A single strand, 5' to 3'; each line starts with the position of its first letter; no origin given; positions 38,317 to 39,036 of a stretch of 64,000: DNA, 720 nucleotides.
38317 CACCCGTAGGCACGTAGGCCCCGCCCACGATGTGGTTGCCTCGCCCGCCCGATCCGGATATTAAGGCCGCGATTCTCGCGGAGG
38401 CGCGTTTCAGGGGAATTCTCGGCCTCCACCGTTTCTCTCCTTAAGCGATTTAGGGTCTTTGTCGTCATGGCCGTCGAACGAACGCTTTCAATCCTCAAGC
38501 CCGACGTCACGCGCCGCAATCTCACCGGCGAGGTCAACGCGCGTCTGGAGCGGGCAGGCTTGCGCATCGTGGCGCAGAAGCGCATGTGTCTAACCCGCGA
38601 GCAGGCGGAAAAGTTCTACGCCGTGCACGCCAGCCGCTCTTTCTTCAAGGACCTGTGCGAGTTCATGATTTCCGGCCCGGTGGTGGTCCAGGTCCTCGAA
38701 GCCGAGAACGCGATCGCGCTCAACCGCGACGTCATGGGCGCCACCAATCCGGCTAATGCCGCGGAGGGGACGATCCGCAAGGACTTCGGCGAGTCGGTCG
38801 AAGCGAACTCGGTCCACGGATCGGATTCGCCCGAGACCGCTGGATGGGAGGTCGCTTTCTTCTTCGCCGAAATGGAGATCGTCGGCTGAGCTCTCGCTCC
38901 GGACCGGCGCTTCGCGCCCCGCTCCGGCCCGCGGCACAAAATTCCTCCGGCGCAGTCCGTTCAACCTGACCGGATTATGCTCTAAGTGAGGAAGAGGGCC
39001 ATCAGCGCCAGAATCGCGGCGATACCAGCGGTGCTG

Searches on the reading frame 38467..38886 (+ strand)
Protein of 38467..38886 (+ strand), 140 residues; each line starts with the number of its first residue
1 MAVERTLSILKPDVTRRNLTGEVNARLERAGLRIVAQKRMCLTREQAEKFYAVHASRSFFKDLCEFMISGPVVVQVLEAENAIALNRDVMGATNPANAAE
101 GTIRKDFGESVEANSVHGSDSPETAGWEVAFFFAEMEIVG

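Call 24: find_homologous_proteins(query=window:38467-38886:+, max_evalue=1e-50)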
Query seq(140 aa) (140 aa): 7247 proteins with E <= 1e-50 among 8000 candidates; the best 120 are listed.
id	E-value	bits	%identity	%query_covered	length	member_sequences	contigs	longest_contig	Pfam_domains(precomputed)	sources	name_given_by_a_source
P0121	4.8e-84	297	99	100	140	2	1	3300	PF00334.25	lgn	-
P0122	6.0e-76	270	89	100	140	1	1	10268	PF00334.25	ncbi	-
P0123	5.9e-75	267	89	100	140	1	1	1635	PF00334.25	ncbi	-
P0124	1.7e-74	266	89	100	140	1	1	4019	PF00334.25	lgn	-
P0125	1.8e-74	266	89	100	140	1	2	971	PF00334.25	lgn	-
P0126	5.9e-74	264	87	100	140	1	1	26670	PF00334.25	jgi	jgi:nucleoside-diphosphate kinase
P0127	8.2e-71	254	84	100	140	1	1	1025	PF00334.25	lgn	-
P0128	2.0e-70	253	87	99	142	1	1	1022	PF00334.25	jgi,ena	-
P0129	3.0e-69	249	81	100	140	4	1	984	PF00334.25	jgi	jgi:nucleoside-diphosphate kinase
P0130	4.9e-69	248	80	100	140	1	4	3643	PF00334.25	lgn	-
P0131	5.4e-69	248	83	100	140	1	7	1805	PF00334.25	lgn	-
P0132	7.0e-69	248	81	100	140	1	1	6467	PF00334.25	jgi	jgi:nucleoside-diphosphate kinase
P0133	8.6e-69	247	81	100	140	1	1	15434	PF00334.25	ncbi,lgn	ncbi:MAG: nucleoside-diphosphate kinase [Alphaproteobacteria bacterium]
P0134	1.4e-68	247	81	100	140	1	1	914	PF00334.25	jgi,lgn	jgi:nucleoside-diphosphate kinase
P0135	1.5e-68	246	80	99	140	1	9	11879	PF00334.25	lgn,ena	-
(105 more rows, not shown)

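Call 25: find_encoding_contigs(protein=P0122, flank=2500, max_places=3)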
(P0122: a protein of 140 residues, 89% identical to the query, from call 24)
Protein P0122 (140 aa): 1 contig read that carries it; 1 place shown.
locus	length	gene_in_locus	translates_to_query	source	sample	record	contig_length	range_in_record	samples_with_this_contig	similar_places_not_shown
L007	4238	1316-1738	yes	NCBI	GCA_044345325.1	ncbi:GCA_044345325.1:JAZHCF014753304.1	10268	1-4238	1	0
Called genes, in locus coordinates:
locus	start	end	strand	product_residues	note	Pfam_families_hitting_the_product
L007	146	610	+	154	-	-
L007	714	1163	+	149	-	PF04364:DNA_pol3_chi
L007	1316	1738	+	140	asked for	PF00334:NDK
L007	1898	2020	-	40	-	PF07835:COX4_pro_2 (weak)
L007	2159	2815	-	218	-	PF00551:Formyl_trans_N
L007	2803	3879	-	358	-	PF00586:AIRS, PF02769:AIRS_C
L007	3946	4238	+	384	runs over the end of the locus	PF09839:DUF2066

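Call 26: find_encoding_contigs(protein=P0126, flank=2500, max_places=3)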
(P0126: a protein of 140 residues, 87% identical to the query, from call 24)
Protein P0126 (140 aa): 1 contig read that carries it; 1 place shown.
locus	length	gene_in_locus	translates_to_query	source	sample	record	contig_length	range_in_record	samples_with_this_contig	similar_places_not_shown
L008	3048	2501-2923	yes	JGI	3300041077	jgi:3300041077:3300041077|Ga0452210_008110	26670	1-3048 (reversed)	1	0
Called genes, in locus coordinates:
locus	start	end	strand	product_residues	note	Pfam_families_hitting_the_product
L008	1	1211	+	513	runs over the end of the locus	PF02789:Peptidase_M17_N, PF00883:Peptidase_M17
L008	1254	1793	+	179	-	-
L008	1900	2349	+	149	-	PF04364:DNA_pol3_chi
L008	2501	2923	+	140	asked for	PF00334:NDK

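Call 76: find_encoding_contigs(protein=P0126, flank=10000, max_places=2)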
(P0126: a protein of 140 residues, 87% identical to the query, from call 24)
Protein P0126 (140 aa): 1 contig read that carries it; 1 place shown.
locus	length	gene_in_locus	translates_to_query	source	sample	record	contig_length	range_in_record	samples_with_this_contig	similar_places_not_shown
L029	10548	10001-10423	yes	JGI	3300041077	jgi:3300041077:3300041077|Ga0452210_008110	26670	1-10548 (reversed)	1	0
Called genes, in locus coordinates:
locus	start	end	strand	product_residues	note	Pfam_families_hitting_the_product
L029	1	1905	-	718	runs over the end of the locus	PF03968:LptD_N (weak), PF04453:LptD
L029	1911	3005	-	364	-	PF03739:LptF_LptG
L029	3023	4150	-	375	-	PF03739:LptF_LptG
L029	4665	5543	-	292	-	PF00685:Sulfotransfer_1 (weak), PF13469:Sulfotransfer_3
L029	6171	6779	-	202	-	-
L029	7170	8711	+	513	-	PF02789:Peptidase_M17_N, PF00883:Peptidase_M17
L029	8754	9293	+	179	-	-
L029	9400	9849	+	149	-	PF04364:DNA_pol3_chi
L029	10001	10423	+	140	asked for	PF00334:NDK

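Call 77: find_encoding_contigs(protein=P0122, flank=10000, max_places=2)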
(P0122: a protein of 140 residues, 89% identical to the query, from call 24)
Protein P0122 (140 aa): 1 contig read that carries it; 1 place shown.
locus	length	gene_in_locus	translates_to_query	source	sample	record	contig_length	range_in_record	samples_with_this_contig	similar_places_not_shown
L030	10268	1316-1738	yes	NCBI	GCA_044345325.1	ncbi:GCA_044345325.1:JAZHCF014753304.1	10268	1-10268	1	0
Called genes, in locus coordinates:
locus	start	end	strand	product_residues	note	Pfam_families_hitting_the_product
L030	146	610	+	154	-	-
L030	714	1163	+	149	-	PF04364:DNA_pol3_chi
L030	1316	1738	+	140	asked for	PF00334:NDK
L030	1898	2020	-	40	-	PF07835:COX4_pro_2 (weak)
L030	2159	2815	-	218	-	PF00551:Formyl_trans_N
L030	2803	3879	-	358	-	PF00586:AIRS, PF02769:AIRS_C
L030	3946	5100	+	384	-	PF09839:DUF2066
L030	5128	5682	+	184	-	PF01066:CDP-OH_P_transf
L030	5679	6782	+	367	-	PF01594:AI-2E_transport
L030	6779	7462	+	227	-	PF22688:Hda_lid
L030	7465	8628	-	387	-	PF01612:DNA_pol_A_exo1, PF00570:HRDC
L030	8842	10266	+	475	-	?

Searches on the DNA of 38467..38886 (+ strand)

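Call 30: search_rna_families(sources=[L009, L010, L013, L012, L008], threshold=gathering)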
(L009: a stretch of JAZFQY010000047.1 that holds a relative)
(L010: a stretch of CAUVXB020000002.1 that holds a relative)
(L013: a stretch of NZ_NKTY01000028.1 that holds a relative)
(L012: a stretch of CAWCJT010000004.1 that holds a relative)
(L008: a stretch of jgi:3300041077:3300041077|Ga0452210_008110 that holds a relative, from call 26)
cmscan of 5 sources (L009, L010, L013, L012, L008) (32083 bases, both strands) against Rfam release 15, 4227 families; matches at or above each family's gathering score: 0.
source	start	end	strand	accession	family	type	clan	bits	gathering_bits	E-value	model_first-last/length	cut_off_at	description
